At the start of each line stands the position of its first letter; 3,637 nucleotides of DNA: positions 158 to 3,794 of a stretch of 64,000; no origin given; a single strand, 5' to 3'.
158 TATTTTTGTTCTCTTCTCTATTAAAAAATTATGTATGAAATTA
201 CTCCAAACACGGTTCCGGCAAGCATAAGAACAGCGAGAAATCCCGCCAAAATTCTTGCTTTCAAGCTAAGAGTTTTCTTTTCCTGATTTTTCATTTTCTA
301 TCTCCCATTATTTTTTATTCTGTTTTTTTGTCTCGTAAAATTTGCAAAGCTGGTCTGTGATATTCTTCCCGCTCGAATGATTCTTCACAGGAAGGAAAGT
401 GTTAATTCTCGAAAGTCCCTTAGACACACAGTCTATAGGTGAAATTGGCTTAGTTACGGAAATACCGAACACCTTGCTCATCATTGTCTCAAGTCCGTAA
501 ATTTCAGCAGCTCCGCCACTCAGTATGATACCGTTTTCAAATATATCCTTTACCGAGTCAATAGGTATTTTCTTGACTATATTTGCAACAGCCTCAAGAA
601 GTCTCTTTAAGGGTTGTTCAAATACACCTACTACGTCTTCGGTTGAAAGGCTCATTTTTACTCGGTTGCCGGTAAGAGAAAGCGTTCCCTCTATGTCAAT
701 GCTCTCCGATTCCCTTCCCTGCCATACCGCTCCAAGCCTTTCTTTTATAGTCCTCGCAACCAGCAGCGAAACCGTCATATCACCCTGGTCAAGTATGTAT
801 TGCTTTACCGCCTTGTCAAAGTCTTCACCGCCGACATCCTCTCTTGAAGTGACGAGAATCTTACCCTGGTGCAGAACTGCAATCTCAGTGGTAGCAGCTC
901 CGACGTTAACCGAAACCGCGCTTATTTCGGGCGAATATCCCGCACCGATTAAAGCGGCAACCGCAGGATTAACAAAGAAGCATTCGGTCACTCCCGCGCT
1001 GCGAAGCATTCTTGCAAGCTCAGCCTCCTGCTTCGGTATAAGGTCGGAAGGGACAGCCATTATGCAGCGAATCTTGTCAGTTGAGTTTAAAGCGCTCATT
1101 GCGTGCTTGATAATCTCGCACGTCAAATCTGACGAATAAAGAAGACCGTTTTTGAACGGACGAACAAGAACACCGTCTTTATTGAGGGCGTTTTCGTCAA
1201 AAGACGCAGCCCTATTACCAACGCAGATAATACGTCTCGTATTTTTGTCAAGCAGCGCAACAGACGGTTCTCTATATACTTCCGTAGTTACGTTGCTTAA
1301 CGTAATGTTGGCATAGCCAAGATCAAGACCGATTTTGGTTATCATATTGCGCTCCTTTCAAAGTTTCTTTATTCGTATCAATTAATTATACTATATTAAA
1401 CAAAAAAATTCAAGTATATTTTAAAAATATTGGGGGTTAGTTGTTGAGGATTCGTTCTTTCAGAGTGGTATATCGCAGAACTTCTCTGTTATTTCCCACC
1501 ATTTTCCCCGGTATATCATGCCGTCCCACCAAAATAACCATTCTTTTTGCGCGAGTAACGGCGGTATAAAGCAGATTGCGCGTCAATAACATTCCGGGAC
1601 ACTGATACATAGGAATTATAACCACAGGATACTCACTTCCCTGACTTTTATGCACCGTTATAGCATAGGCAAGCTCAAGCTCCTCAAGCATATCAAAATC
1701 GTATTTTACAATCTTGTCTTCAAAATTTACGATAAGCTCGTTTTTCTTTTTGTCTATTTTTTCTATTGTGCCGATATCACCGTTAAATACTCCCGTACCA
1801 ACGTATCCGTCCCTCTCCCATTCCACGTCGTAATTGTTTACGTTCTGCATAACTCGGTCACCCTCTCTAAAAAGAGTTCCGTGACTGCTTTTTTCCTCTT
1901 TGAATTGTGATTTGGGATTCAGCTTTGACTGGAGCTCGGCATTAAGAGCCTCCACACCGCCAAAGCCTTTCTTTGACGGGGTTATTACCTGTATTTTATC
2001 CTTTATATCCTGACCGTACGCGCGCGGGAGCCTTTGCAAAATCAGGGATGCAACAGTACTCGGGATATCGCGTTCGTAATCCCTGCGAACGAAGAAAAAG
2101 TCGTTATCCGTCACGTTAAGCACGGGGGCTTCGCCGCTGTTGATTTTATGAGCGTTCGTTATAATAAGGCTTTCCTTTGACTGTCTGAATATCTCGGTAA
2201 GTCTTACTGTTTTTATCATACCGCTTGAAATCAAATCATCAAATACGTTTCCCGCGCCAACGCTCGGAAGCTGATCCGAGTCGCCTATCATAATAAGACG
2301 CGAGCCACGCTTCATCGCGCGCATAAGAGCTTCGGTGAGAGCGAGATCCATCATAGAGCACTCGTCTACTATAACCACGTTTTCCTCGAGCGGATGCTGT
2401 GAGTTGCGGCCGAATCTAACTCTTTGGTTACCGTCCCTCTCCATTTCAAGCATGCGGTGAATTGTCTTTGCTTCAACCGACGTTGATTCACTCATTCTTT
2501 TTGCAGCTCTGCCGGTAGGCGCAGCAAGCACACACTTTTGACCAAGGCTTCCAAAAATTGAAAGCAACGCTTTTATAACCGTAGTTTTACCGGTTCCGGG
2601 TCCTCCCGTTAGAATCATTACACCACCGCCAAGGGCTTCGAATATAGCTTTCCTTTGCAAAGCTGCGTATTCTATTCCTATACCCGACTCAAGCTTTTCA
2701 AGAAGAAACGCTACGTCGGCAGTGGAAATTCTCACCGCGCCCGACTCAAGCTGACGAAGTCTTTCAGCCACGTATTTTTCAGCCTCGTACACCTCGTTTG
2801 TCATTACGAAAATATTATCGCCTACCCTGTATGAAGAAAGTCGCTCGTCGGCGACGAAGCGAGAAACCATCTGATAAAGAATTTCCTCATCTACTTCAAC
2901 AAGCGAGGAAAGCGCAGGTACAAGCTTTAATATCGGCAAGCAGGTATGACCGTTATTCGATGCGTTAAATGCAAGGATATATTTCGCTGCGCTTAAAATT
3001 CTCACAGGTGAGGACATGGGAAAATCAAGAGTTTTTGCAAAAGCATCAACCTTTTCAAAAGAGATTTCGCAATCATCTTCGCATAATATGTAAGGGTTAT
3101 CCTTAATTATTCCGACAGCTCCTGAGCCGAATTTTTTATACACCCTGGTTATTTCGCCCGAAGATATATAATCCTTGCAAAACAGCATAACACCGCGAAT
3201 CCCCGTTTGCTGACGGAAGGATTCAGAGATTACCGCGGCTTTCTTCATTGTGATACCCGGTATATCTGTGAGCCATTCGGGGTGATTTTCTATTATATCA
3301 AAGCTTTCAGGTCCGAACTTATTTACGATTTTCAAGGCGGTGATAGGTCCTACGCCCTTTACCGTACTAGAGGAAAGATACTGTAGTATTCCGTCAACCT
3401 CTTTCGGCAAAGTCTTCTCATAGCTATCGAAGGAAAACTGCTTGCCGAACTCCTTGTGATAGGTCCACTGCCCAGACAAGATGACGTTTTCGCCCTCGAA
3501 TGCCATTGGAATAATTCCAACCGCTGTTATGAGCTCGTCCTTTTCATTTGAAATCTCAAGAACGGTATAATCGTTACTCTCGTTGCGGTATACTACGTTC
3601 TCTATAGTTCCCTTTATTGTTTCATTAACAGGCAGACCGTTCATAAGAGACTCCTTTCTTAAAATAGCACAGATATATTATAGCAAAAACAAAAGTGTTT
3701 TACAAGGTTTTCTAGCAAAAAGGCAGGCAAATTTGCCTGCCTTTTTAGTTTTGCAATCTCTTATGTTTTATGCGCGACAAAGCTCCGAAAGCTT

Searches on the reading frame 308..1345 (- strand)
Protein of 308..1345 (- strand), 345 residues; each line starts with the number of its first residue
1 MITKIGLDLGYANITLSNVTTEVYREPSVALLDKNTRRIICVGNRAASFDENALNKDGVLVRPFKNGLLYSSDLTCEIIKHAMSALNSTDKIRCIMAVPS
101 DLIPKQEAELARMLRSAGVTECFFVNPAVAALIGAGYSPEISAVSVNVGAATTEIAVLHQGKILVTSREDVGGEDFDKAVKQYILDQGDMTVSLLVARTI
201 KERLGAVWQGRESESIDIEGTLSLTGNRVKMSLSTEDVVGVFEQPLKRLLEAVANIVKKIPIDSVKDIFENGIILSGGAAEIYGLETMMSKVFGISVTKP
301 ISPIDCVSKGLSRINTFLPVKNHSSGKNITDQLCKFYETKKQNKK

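Call 51: search_protein_families(library=pfam, proteins=[window:308-1345:-], max_evalue=0.00001)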
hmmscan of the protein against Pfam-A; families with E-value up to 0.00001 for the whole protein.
window:308-1345:- (345 aa): 3 families
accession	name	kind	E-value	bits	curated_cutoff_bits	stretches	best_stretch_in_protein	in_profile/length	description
PF06723.19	MreB_Mbl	-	3.1e-50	171.3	27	1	4-314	3-318/327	MreB/Mbl protein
PF00022.25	Actin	-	1e-06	28.1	27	0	55-186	54-189/410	Actin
PF14450.12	FtsA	-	3.4e-06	27.9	31.8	1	145-297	2-107/127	Cell division protein FtsA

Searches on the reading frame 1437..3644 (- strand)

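Call 51: search_protein_families(library=pfam, proteins=[window:1437-3644:-], max_evalue=0.00001)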
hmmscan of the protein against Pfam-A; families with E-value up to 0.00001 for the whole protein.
window:1437-3644:- (735 aa): 9 families
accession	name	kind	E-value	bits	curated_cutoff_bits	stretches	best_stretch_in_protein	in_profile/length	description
PF13604.12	AAA_30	-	8.3e-43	146.8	27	1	326-509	2-177/191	AAA domain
PF13245.12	AAA_19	-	1.1e-42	145.8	25.1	1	330-463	1-133/134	AAA domain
PF14490.11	HHH_RecD2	-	1.2e-27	96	27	1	146-235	2-92/92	ATP-dependent RecD2 DNA helicase HHH domain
PF23139.1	OB_YrrC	-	4.5e-24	84.6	27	1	8-80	2-76/76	ATP-dependent DNA helicase YrrC, OB-fold domain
PF18335.7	SH3_13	-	2e-22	79.2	41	1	567-641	1-65/65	ATP-dependent RecD-like DNA helicase SH3 domain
PF13538.12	UvrD_C_2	-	9.2e-19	67.5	27.4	1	658-706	1-52/52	UvrD-like helicase C-terminal domain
PF01443.25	Viral_helicase1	-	4.1e-13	50.1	21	1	344-462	2-100/228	Viral superfamily 1 RNA helicase core domain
PF13086.12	AAA_11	-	3.1e-10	40.7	27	0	329-390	5-74/257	AAA domain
PF05970.20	PIF1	-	1.7e-07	31.5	25.9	1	339-511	21-212/223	PIF1-like helicase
